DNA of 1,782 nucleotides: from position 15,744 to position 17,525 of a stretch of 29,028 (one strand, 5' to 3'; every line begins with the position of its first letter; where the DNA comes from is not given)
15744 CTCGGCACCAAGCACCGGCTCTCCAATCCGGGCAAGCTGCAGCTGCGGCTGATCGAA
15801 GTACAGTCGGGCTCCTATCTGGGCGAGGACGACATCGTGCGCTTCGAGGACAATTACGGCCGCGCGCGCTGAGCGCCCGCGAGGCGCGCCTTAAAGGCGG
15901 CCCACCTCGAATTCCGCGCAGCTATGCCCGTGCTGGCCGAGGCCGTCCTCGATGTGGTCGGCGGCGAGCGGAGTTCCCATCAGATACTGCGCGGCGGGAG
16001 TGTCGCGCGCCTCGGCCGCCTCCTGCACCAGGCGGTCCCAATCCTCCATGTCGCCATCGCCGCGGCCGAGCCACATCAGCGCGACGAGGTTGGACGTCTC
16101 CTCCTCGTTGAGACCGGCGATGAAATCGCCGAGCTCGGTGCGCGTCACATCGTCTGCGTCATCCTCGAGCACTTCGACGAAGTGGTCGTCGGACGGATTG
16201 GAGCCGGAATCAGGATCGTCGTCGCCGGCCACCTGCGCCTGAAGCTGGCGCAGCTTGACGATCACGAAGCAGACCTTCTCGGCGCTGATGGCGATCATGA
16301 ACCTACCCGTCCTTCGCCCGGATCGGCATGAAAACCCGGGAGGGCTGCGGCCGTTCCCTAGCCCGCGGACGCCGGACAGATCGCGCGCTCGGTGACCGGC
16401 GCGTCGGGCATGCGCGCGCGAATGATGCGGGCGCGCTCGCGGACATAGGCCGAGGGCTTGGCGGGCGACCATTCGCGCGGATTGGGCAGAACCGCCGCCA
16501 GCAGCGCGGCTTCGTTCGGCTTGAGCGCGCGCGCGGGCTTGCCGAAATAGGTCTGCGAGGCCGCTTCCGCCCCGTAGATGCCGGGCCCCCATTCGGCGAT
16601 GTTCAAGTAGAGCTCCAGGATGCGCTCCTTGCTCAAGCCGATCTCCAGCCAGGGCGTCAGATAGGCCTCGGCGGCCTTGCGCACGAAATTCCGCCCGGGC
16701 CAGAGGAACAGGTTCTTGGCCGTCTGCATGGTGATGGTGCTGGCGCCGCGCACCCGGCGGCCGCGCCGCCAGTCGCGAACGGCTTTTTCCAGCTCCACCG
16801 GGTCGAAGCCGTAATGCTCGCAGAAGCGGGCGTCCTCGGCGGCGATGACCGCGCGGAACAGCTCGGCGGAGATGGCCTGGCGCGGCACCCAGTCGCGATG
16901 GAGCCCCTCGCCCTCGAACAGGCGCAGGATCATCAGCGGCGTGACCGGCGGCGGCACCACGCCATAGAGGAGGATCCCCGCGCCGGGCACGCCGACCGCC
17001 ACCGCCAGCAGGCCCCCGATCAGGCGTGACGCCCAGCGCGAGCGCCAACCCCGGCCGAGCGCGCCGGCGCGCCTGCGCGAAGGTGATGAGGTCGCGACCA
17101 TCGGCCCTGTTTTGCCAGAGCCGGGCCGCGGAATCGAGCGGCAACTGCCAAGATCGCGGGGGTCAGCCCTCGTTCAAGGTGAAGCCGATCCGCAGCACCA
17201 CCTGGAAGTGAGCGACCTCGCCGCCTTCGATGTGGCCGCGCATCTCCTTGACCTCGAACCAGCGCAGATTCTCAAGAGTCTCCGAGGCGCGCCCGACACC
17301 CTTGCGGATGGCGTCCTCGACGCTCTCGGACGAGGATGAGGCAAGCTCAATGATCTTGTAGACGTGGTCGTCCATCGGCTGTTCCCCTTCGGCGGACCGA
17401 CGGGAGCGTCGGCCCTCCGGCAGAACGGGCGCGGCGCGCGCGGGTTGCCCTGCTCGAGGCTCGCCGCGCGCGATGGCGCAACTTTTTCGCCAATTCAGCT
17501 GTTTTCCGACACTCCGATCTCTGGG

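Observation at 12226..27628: Seven EcfG-type promoter motifs define a local general-stress regulon around phyR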

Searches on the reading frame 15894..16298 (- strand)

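Call 38: search_protein_families(library=pfam, proteins=[window:15894-16298:-], max_evalue=0.1)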
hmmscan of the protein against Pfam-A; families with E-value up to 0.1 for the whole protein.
window:15894-16298:- (135 aa): 1 family
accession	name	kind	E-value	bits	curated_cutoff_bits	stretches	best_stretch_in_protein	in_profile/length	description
PF12616.13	DUF3775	-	2e-27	95.3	27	1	54-124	2-72/73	Protein of unknown function (DUF3775)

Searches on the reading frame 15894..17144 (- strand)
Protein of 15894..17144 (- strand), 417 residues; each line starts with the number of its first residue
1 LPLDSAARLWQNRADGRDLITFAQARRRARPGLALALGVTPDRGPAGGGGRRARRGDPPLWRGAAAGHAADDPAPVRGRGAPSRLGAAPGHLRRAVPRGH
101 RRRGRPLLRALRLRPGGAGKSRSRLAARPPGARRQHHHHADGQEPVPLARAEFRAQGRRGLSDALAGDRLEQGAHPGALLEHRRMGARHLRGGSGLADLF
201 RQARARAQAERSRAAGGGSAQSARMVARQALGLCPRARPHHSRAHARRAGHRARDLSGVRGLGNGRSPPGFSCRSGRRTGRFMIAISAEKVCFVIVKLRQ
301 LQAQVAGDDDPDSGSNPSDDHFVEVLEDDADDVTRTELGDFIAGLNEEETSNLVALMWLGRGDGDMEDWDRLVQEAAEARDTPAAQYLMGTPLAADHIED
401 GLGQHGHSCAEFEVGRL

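Call 10: search_protein_families(library=pfam, proteins=[window:15894-17144:-], max_evalue=0.01)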
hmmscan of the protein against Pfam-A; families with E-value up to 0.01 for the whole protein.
window:15894-17144:- (417 aa): 1 family
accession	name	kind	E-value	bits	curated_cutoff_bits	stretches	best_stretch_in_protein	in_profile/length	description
PF12616.13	DUF3775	-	8.8e-27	93.3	27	1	336-406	2-72/73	Protein of unknown function (DUF3775)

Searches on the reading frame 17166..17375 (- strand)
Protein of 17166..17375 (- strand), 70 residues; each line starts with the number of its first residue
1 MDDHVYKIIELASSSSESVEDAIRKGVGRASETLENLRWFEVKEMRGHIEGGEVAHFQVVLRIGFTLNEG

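Call 38: search_protein_families(library=pfam, proteins=[window:17166-17375:-], max_evalue=0.1)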
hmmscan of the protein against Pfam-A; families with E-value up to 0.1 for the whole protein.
window:17166-17375:- (70 aa): 1 family
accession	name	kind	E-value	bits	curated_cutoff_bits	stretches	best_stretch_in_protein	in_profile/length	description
PF07311.17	Dodecin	-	4.1e-28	97.9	22.5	1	5-67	1-63/64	Dodecin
